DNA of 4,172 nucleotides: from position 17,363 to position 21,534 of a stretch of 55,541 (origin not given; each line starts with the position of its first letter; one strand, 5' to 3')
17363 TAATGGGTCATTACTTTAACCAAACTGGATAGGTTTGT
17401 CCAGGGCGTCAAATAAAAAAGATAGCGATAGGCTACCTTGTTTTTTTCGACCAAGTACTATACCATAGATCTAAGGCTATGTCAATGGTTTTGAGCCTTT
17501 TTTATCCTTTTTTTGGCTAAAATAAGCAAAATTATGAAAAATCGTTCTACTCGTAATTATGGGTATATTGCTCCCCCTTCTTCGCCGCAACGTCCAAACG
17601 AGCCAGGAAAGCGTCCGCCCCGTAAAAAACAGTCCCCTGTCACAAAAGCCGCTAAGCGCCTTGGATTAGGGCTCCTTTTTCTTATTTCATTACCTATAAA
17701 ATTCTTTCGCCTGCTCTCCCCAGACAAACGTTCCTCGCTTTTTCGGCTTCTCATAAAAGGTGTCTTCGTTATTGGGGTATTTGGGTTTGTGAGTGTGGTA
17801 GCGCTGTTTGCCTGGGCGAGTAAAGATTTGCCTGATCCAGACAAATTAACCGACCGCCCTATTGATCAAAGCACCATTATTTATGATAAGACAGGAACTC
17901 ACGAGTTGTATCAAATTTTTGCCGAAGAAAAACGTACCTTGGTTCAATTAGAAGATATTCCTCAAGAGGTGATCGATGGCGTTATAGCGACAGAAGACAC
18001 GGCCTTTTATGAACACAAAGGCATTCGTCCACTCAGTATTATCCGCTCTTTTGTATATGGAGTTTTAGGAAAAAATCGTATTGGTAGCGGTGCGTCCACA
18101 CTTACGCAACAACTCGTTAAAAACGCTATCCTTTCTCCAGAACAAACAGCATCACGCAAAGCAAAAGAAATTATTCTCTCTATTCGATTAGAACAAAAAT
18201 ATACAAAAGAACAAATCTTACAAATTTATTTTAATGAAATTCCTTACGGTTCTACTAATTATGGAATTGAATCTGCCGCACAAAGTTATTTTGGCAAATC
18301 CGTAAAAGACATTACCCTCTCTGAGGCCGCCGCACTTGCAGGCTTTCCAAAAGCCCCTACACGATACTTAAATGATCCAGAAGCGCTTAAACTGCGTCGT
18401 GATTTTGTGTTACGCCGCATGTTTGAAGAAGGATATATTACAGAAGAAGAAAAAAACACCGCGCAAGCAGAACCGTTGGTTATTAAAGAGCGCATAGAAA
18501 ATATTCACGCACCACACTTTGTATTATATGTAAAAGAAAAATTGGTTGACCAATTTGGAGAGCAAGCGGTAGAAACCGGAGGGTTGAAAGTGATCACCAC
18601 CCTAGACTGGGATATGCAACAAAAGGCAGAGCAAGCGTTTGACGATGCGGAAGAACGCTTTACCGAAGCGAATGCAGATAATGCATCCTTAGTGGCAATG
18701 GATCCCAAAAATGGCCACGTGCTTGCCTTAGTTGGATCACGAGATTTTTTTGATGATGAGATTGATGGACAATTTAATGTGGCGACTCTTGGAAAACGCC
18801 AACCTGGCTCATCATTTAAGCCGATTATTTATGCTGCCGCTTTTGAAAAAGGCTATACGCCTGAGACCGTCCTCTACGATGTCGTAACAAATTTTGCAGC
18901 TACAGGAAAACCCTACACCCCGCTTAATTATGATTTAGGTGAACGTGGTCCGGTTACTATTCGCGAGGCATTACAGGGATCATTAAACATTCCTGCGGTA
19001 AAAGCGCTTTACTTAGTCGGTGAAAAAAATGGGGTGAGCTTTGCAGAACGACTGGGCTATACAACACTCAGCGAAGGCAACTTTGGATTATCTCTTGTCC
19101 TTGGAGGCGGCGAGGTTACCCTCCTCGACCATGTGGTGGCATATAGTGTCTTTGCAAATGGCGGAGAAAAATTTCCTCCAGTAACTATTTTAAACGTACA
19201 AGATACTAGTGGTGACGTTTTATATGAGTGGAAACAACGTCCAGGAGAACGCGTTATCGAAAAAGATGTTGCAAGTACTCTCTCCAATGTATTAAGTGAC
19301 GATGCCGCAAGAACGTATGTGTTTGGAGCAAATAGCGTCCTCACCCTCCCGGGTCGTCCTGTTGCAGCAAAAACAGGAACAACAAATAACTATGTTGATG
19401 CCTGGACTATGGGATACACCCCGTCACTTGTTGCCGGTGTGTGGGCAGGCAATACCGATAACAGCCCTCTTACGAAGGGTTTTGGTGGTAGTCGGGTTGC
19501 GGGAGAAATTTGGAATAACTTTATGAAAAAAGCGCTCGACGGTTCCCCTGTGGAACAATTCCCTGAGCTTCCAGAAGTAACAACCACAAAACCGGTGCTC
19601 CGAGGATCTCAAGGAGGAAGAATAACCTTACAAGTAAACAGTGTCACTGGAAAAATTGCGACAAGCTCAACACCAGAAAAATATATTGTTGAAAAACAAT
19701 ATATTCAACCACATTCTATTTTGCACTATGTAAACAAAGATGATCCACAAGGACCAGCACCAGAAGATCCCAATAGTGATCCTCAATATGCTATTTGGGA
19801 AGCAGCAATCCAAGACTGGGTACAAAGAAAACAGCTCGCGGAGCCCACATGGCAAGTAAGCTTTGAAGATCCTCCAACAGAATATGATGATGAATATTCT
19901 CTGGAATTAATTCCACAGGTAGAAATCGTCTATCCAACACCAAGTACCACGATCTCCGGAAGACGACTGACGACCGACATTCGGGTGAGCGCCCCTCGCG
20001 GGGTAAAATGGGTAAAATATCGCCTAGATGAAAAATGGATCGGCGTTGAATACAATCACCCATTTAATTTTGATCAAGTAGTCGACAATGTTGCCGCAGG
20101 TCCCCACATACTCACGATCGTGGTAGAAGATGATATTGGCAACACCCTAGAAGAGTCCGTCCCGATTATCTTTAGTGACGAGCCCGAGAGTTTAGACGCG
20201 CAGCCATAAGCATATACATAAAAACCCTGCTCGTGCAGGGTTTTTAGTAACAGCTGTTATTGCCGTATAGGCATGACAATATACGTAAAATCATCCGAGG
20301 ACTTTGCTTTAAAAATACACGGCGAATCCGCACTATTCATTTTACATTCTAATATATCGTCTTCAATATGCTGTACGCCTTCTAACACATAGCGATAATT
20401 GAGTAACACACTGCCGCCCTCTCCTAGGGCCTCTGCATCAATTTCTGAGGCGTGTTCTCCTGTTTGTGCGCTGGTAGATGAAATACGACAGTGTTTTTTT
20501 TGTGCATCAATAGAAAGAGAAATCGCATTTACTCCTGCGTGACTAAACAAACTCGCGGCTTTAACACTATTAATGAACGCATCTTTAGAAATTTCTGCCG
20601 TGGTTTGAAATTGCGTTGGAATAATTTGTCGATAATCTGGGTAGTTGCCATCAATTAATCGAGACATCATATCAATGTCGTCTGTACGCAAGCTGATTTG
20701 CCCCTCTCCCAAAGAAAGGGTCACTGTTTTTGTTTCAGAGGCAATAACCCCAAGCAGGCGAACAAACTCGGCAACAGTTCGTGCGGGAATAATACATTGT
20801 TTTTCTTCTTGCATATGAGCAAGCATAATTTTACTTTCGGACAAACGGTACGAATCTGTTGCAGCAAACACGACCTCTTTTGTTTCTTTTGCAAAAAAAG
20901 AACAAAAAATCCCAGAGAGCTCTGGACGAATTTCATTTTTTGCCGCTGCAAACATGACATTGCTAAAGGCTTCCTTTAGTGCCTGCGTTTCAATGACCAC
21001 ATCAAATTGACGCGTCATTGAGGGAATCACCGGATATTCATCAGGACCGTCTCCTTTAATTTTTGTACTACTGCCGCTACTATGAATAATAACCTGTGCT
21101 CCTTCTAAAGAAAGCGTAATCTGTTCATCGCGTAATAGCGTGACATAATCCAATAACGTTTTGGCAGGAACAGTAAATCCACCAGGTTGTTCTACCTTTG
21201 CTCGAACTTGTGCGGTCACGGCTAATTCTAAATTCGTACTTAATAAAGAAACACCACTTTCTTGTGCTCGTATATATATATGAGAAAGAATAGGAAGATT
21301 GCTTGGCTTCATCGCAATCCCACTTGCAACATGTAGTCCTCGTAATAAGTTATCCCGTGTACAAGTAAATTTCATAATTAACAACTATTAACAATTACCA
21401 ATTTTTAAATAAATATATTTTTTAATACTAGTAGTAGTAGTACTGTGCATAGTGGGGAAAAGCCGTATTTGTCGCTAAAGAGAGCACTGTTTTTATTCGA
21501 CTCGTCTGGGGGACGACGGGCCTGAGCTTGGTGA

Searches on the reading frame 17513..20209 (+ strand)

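Call 9: search_protein_families(library=pfam, proteins=[window:17513-20209:+], max_evalue=0.001)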
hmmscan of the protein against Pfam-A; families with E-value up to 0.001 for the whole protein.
window:17513-20209:+ (898 aa): 3 families
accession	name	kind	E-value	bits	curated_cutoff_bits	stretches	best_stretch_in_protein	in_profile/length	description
PF00912.28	Transgly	-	3.3e-57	193.2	27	1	133-303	6-177/178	Transglycosylase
PF00905.27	Transpeptidase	-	1.1e-28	100.7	22.1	1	392-672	2-299/299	Penicillin binding protein transpeptidase domain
PF17957.7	Big_7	-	7.1e-07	30.2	24.1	1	801-869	1-70/70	Bacterial Ig domain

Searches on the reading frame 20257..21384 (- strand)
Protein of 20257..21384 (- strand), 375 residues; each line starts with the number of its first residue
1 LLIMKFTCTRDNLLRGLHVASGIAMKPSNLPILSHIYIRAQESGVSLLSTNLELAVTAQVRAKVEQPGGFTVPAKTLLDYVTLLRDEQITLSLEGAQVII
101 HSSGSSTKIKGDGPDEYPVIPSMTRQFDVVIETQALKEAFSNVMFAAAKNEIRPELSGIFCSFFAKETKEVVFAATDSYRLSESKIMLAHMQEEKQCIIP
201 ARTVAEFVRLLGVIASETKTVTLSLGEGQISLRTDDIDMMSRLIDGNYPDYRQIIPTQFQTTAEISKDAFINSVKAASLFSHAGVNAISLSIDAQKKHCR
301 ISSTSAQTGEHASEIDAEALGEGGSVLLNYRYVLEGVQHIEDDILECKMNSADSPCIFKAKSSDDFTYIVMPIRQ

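Call 9: search_protein_families(library=pfam, proteins=[window:20257-21384:-], max_evalue=0.001)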
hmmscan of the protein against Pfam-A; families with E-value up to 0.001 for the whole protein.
window:20257-21384:- (375 aa): 3 families
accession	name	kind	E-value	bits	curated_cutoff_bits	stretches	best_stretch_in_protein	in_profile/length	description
PF00712.24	DNA_pol3_beta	-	3.1e-30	105.2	24.4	1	4-121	1-120/120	DNA polymerase III beta subunit, N-terminal domain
PF02767.21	DNA_pol3_beta_2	-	3.2e-28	98.8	27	1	131-250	2-116/116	DNA polymerase III beta subunit, central domain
PF02768.20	DNA_pol3_beta_3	-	1.5e-19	70.4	27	1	252-374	1-121/121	DNA polymerase III beta subunit, C-terminal domain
